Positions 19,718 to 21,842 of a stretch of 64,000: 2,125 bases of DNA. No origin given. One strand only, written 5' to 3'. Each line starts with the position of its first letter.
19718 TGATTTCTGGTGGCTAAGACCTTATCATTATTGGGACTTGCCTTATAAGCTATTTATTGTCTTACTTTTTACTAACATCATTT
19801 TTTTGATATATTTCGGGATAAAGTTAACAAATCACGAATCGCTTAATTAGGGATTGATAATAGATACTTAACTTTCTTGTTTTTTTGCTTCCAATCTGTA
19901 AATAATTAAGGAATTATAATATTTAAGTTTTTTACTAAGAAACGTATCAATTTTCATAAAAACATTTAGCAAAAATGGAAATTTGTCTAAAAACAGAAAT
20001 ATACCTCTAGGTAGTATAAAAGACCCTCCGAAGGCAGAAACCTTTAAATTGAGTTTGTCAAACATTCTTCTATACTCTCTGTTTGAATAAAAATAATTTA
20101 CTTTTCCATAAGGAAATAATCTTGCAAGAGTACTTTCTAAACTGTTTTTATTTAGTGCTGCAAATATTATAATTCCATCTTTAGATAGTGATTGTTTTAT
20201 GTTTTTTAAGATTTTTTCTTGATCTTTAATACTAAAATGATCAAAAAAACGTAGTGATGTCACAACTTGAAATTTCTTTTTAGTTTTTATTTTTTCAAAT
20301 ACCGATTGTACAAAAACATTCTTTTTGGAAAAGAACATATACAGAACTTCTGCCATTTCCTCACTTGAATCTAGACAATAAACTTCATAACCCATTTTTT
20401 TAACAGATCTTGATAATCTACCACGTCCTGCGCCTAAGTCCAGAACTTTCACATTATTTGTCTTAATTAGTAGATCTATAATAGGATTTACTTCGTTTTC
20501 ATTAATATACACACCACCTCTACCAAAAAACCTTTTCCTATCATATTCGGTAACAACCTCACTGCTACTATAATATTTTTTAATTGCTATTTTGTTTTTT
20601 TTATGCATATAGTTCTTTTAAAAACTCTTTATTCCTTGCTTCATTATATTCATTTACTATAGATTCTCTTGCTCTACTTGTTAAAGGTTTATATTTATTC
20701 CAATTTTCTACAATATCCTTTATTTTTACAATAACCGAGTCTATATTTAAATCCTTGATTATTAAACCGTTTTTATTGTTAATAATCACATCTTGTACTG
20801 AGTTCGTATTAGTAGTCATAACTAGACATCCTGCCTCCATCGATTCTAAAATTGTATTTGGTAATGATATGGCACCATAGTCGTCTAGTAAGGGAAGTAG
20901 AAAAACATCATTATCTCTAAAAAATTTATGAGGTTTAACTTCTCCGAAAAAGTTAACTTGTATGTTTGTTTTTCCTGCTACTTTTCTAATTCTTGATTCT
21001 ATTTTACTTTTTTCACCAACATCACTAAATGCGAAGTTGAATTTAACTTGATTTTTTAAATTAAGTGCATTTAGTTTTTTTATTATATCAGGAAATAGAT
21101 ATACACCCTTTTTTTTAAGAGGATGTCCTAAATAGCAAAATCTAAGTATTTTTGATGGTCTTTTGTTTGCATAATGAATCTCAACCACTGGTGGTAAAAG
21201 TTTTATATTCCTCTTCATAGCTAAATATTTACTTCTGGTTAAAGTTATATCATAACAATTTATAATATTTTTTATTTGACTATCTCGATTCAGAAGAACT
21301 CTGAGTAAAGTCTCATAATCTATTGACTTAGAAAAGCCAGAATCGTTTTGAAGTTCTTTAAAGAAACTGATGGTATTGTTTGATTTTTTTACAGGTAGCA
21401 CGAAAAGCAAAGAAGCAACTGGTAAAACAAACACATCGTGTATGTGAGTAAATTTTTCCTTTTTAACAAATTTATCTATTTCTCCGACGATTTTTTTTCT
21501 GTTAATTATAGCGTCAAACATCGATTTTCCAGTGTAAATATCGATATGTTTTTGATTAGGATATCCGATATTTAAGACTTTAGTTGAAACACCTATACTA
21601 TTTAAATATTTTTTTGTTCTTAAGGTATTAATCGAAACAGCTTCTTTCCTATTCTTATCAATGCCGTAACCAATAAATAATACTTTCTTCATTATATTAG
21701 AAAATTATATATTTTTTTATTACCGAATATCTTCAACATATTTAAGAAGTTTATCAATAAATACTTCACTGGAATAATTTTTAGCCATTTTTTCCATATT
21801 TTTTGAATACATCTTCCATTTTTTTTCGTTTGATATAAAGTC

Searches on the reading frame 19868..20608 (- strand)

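Call 13: search_protein_families(library=pfam, proteins=[window:19868-20608:-], max_evalue=0.001)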
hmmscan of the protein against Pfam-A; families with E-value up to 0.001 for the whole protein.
window:19868-20608:- (246 aa): 12 families
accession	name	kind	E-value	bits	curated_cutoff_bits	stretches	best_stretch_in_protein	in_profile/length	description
PF13489.12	Methyltransf_23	-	2.7e-16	60.2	27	1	52-190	23-161/164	Methyltransferase domain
PF08241.18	Methyltransf_11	-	2.7e-13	50.8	21.2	1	56-149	1-95/95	Methyltransferase domain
PF13649.12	Methyltransf_25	-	1.1e-12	48.9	27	1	55-145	1-97/97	Methyltransferase domain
PF05219.18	DREV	-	6.1e-10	39.1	26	1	50-150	93-187/265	DREV methyltransferase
PF13847.12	Methyltransf_31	-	3.8e-09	36.8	27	1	50-161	2-122/145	Methyltransferase domain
PF08242.18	Methyltransf_12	-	5.1e-09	37.2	30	1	56-147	1-98/98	Methyltransferase domain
PF03848.20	TehB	-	1e-06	28.8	20.4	1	51-167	30-151/193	Tellurite resistance protein TehB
PF02353.26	CMAS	-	4.9e-05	23.2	27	1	51-158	62-173/273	Mycolic acid cyclopropane synthetase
PF05175.20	MTS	-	0.00011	22.3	23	1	47-173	27-160/170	Methyltransferase small domain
PF00398.26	RrnaAD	-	0.00018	21.1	24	1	35-113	14-94/263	Ribosomal RNA adenine dimethylase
PF13679.12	Methyltransf_32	-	0.00081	19.8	27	0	44-110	17-90/143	Methyltransferase domain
PF06115.17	DUF956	-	0.00088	19.5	26.9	0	94-147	51-104/117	Domain of unknown function (DUF956)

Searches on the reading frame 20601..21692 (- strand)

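Call 13: search_protein_families(library=pfam, proteins=[window:20601-21692:-], max_evalue=0.001)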
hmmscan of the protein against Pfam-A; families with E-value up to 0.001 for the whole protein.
window:20601-21692:- (363 aa): 2 families
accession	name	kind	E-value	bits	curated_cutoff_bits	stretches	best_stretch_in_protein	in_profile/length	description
PF00534.26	Glycos_transf_1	-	2.8e-16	60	26.4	1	177-343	10-171/172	Glycosyl transferases group 1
PF13692.12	Glyco_trans_1_4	-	1.6e-14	54.8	27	1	186-330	5-142/142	Glycosyl transferases group 1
